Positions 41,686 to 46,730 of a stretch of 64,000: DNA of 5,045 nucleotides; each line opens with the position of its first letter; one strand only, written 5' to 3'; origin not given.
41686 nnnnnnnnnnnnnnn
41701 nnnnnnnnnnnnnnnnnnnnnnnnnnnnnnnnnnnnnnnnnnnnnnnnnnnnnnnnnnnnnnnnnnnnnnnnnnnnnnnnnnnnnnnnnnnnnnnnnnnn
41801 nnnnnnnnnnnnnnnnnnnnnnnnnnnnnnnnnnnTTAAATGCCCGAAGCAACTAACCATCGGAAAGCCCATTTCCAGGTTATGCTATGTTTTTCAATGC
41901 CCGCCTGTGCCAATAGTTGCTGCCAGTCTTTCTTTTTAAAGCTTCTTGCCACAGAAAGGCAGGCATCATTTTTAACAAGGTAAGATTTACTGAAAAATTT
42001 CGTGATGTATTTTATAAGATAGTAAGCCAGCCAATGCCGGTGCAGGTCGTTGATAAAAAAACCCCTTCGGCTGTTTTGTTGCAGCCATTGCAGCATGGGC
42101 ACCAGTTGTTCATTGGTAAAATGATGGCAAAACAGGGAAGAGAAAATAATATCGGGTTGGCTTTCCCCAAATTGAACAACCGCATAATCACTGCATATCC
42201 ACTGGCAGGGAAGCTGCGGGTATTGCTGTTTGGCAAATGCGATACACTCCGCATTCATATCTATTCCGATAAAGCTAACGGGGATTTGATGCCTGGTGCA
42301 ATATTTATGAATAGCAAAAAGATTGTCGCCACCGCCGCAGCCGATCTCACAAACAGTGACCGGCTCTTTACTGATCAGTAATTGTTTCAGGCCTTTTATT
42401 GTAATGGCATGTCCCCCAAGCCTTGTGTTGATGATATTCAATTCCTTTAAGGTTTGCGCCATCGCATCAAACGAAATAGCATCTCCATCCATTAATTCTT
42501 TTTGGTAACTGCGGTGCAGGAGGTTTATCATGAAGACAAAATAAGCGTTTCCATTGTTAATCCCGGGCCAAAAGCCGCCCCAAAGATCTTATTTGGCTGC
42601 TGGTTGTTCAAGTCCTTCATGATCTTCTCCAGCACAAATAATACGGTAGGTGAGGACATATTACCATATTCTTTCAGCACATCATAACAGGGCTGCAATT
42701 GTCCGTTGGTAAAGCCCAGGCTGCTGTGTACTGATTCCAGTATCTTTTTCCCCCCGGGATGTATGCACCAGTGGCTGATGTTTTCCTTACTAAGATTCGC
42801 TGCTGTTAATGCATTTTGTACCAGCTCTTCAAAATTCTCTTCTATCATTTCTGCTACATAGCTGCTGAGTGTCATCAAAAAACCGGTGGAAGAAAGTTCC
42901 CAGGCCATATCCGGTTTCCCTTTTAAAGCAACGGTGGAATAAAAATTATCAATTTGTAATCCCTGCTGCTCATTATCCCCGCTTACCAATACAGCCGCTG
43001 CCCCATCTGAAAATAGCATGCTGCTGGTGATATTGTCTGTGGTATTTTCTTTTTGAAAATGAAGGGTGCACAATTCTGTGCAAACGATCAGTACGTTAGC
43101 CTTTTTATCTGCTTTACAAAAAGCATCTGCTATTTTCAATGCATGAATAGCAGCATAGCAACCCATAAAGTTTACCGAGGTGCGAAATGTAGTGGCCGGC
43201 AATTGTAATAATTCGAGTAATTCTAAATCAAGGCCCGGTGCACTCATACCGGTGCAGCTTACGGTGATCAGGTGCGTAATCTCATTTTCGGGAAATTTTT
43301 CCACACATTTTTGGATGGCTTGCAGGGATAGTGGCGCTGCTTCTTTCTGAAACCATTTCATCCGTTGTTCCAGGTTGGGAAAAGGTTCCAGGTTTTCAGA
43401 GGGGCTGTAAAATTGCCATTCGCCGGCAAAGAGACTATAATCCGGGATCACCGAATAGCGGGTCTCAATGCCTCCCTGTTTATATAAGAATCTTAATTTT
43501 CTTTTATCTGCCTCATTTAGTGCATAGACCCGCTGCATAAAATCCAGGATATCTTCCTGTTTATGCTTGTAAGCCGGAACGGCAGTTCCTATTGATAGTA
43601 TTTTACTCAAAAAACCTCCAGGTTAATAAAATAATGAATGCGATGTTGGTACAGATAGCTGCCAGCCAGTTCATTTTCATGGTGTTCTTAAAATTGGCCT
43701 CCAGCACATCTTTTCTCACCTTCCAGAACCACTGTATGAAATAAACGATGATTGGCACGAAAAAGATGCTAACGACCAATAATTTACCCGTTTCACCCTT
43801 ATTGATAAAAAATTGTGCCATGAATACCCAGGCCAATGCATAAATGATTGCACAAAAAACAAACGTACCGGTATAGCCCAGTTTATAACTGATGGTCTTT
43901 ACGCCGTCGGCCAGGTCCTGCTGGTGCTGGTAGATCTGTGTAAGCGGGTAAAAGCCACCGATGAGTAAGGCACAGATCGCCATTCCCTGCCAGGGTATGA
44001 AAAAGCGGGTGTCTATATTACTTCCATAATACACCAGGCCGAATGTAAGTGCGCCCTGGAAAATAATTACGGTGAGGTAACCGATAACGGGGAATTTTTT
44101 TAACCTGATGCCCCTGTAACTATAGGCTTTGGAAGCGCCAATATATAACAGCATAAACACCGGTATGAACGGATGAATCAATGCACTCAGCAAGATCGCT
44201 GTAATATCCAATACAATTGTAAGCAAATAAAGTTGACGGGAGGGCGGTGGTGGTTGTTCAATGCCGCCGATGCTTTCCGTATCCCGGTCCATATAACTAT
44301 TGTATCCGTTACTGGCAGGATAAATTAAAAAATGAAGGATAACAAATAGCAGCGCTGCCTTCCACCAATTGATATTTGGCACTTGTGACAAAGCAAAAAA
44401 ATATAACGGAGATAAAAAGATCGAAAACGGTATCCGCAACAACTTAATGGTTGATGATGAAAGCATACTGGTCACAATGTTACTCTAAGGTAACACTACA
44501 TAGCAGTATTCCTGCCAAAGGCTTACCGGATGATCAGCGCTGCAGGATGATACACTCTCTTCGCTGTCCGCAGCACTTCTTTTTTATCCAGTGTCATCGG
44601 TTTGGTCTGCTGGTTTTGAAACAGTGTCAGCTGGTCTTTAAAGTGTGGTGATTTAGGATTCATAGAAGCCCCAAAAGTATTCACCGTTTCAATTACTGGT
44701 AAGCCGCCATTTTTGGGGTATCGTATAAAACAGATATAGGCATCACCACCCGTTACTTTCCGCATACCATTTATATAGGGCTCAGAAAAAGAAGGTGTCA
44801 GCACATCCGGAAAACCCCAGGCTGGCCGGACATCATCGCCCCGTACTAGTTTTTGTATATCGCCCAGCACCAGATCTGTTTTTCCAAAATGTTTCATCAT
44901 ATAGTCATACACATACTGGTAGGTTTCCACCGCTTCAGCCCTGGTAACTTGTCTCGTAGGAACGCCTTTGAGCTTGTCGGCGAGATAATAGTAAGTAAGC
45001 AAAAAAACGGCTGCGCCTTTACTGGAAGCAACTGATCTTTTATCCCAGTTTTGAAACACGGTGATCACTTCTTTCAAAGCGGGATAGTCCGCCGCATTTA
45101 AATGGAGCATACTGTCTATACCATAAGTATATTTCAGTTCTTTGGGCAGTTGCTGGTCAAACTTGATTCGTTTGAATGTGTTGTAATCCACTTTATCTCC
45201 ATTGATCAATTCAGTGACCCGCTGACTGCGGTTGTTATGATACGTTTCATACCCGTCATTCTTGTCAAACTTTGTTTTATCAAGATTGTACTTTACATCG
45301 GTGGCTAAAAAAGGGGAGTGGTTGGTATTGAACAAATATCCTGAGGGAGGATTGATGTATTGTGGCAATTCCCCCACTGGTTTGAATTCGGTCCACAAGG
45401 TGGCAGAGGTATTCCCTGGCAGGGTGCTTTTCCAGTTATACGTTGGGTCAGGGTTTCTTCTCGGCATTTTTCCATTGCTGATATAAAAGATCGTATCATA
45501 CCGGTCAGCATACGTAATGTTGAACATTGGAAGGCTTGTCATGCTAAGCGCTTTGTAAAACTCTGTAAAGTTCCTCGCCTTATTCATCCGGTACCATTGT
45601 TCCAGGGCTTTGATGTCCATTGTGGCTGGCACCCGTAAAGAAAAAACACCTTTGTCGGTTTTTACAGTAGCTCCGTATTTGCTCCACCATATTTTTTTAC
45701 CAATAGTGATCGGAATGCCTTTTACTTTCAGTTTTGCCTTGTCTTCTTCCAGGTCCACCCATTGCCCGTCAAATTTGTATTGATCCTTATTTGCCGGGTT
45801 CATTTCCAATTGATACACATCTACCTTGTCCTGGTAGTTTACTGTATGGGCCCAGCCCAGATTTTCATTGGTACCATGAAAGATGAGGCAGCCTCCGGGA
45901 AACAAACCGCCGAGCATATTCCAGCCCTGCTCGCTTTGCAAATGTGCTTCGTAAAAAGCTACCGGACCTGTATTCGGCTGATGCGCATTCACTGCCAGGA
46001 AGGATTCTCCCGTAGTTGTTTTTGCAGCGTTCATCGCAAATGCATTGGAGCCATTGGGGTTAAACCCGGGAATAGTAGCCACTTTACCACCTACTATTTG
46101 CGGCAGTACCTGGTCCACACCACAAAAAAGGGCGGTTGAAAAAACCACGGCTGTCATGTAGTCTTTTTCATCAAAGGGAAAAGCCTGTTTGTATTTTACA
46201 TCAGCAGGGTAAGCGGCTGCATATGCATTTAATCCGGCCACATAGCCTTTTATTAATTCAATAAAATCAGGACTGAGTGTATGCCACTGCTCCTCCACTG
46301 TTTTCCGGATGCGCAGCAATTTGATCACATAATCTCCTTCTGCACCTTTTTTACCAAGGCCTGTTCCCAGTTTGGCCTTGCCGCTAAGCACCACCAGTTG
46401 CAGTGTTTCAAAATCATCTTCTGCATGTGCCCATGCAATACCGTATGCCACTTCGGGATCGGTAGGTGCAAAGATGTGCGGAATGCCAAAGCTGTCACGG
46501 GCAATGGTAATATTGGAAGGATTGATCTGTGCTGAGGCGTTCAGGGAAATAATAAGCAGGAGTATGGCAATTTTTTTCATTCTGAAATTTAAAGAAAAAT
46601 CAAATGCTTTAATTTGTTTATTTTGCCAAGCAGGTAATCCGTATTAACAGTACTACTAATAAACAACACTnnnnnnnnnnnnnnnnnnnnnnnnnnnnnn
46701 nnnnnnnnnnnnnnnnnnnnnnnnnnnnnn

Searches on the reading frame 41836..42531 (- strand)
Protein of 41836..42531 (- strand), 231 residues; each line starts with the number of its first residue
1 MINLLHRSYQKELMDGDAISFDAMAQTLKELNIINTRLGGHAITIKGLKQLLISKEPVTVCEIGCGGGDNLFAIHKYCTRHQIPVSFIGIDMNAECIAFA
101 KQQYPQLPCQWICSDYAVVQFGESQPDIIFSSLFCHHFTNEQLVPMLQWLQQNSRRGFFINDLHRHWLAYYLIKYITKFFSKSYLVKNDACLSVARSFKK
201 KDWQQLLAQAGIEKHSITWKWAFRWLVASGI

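Call 23: search_protein_families(library=pfam, proteins=[window:41836-42531:-], max_evalue=0.001)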
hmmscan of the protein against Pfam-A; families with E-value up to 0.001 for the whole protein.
window:41836-42531:- (231 aa): 7 families
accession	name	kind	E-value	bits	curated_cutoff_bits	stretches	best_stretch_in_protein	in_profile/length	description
PF13649.12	Methyltransf_25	-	2.1e-11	44.8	27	1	60-150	1-89/97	Methyltransferase domain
PF08241.18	Methyltransf_11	-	7.9e-09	36.5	21.2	1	62-140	2-75/95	Methyltransferase domain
PF13847.12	Methyltransf_31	-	6e-08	32.9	27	1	58-211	5-145/145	Methyltransferase domain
PF08242.18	Methyltransf_12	-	2.7e-06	28.5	30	1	62-144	2-82/98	Methyltransferase domain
PF13489.12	Methyltransf_23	-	6.3e-05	23.2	27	1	51-214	16-161/164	Methyltransferase domain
PF13679.12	Methyltransf_32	-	0.00082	19.8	27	0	48-106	17-75/143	Methyltransferase domain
PF23525.1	Methyltransf_36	-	0.00082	19.1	27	0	51-103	35-95/268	AprA MT2-like domain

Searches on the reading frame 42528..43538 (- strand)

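Call 23: search_protein_families(library=pfam, proteins=[window:42528-43538:-], max_evalue=0.001)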
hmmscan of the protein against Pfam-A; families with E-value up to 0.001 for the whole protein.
window:42528-43538:- (336 aa): 5 families
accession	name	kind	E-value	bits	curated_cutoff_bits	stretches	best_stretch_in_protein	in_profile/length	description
PF02797.21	Chal_sti_synt_C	-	9.1e-25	87.9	27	1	211-336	17-149/151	Chalcone and stilbene synthases, C-terminal domain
PF00195.25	Chal_sti_synt_N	-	1.5e-23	83.9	27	1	12-188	50-224/225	Chalcone and stilbene synthases, N-terminal domain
PF08545.16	ACP_syn_III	-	1.1e-10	41.7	24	1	126-195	6-70/80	3-Oxoacyl-[acyl-carrier-protein (ACP)] synthase III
PF08541.16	ACP_syn_III_C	-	1.1e-09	38.7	26.6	1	244-334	1-88/90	3-Oxoacyl-[acyl-carrier-protein (ACP)] synthase III C terminal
PF08392.18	FAE1_CUT1_RppA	-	1.6e-09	38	27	1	45-192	63-210/290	FAE1/Type III polyketide synthase-like protein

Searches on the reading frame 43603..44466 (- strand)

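Call 23: search_protein_families(library=pfam, proteins=[window:43603-44466:-], max_evalue=0.001)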
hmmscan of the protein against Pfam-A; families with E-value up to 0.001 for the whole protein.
window:43603-44466:- (287 aa): 1 family
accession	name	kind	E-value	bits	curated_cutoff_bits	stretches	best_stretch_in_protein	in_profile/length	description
PF01040.23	UbiA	-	1.3e-16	61.1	34.2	1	19-265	3-247/250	UbiA prenyltransferase family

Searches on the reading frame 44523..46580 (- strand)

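Call 23: search_protein_families(library=pfam, proteins=[window:44523-46580:-], max_evalue=0.001)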
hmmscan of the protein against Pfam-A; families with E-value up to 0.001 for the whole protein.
window:44523-46580:- (685 aa): 1 family
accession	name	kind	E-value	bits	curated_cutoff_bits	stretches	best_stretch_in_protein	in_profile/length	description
PF01804.23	Penicil_amidase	-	4.5e-105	353.6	21.3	1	24-669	2-673/675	Penicillin amidase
